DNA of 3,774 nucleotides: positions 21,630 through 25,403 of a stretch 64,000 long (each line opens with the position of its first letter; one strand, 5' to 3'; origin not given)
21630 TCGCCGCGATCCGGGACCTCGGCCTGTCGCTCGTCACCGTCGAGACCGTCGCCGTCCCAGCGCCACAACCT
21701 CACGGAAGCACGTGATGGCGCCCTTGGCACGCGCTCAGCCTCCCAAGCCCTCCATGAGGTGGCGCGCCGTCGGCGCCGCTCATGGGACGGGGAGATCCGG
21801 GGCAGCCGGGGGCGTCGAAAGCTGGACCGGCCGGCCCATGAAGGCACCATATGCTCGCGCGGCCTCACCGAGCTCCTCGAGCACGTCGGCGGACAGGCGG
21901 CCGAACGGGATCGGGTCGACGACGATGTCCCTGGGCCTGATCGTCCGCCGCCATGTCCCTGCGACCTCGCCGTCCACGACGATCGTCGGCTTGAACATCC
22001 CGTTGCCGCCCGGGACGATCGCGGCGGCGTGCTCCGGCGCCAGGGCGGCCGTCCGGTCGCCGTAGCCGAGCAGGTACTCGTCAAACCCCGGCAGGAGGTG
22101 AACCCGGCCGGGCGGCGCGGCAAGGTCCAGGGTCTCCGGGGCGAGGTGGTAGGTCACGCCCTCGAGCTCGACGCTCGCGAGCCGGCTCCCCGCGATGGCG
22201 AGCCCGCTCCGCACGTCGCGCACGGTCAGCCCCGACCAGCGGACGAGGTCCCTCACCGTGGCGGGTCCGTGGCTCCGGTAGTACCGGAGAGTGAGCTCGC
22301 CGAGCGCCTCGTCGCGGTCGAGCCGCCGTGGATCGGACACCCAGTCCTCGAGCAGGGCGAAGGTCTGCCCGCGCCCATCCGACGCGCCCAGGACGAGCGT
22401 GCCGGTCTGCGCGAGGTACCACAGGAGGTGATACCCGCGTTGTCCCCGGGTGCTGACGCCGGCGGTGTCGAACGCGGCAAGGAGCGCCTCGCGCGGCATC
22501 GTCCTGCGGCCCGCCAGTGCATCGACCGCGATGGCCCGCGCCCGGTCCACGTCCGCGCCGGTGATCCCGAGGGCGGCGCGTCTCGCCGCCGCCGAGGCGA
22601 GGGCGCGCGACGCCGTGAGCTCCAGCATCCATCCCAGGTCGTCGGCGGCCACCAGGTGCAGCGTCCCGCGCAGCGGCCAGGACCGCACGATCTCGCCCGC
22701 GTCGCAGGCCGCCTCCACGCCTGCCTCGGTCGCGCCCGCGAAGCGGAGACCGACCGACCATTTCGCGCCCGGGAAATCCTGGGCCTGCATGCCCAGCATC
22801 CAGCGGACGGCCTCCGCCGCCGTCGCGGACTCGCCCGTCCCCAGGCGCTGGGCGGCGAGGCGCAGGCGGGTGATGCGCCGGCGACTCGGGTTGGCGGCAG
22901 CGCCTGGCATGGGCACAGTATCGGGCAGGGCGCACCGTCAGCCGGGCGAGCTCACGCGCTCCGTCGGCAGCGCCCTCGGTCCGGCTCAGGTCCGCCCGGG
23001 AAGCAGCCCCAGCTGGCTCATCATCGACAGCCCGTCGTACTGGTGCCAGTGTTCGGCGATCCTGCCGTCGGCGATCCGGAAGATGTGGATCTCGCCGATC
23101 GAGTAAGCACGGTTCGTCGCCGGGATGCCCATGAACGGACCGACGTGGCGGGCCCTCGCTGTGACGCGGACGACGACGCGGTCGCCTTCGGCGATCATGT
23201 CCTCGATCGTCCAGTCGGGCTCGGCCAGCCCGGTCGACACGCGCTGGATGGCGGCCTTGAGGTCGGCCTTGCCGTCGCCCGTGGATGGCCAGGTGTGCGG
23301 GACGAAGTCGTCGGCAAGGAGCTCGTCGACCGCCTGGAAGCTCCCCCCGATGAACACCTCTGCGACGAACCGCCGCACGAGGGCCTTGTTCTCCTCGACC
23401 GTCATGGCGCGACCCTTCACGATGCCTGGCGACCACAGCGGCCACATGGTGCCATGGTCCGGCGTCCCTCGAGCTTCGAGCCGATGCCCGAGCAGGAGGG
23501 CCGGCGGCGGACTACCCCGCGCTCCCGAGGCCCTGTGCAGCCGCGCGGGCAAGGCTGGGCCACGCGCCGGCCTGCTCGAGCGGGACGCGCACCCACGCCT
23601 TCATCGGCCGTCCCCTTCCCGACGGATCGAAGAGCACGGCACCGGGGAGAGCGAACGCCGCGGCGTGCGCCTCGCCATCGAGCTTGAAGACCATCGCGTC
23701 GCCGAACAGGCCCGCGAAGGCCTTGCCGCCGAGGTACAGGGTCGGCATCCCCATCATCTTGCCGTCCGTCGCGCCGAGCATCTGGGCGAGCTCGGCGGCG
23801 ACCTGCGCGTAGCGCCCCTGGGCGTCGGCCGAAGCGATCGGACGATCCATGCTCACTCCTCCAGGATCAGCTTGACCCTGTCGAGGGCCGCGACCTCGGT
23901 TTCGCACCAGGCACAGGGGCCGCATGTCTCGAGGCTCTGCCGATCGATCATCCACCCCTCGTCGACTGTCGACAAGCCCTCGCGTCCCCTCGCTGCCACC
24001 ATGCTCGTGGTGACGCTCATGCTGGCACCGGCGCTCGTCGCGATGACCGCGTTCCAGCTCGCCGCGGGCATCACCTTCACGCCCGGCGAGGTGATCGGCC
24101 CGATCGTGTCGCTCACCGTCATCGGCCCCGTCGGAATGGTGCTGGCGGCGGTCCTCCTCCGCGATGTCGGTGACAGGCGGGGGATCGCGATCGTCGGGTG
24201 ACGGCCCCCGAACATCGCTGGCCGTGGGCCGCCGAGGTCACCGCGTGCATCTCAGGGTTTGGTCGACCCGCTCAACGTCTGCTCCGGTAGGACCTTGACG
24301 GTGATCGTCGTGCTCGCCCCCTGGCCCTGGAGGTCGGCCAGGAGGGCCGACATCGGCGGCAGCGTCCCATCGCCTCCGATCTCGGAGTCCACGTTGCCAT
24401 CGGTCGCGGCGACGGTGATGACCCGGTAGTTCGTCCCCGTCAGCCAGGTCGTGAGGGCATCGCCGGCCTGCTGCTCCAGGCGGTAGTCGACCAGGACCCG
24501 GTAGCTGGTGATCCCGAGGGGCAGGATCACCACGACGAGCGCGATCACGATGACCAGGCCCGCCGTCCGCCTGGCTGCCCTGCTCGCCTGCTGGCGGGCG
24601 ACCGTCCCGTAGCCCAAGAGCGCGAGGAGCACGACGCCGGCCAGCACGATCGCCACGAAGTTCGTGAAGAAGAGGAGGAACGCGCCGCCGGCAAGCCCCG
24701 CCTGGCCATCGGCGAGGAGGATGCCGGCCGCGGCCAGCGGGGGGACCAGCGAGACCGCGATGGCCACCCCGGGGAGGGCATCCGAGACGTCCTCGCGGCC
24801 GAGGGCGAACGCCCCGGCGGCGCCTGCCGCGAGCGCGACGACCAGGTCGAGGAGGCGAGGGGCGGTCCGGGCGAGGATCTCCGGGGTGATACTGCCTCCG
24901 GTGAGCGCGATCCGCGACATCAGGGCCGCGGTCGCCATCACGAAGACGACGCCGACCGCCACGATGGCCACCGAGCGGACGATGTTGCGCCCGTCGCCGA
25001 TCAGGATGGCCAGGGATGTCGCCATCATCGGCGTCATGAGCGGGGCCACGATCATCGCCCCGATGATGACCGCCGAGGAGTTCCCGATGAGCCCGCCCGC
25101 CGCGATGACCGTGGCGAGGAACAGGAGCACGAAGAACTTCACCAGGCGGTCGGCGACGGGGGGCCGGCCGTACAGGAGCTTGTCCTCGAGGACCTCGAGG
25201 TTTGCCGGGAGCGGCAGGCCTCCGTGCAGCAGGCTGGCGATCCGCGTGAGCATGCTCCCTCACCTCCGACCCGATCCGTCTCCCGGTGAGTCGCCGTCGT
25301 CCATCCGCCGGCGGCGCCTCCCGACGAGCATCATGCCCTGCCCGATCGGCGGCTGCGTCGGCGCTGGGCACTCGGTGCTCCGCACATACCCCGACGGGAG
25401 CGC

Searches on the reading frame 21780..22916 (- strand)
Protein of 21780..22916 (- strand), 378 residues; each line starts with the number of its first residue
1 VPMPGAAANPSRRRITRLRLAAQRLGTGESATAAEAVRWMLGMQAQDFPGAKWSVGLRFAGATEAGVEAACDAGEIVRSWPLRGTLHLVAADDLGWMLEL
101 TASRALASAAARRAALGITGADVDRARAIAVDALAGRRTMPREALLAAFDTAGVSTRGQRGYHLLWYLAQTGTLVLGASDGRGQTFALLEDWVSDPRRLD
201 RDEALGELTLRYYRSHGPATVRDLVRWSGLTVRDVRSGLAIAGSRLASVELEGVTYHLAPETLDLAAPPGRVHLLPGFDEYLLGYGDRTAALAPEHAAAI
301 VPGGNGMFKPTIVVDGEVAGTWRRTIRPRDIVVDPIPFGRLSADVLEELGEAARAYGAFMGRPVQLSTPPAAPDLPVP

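Call 88: search_protein_families(library=pfam, proteins=[window:21780-22916:-], max_evalue=0.00001)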
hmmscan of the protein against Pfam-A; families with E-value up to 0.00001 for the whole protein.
window:21780-22916:- (378 aa): 1 family
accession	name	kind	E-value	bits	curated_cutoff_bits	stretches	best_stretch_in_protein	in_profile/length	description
PF06224.18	AlkZ-like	-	5.1e-68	230.6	25.9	1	37-359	1-329/329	DNA glycosylase AlkZ-like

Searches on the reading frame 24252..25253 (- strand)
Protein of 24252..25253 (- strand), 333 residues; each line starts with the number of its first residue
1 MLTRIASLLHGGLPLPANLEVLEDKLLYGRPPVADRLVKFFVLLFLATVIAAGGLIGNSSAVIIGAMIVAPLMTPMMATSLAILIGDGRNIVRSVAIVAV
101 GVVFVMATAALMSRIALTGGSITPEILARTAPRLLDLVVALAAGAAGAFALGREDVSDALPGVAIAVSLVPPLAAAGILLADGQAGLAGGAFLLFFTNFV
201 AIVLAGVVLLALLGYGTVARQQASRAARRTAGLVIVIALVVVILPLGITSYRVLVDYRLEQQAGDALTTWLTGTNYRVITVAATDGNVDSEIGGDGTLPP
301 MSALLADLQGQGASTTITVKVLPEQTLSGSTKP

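Call 88: search_protein_families(library=pfam, proteins=[window:24252-25253:-], max_evalue=0.00001)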
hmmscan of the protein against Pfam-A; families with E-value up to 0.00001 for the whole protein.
window:24252-25253:- (333 aa): 1 family
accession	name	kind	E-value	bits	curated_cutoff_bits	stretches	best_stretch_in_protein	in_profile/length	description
PF04087.19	DUF389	-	1.9e-37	128.8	23.9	1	67-204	1-137/137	Domain of unknown function (DUF389)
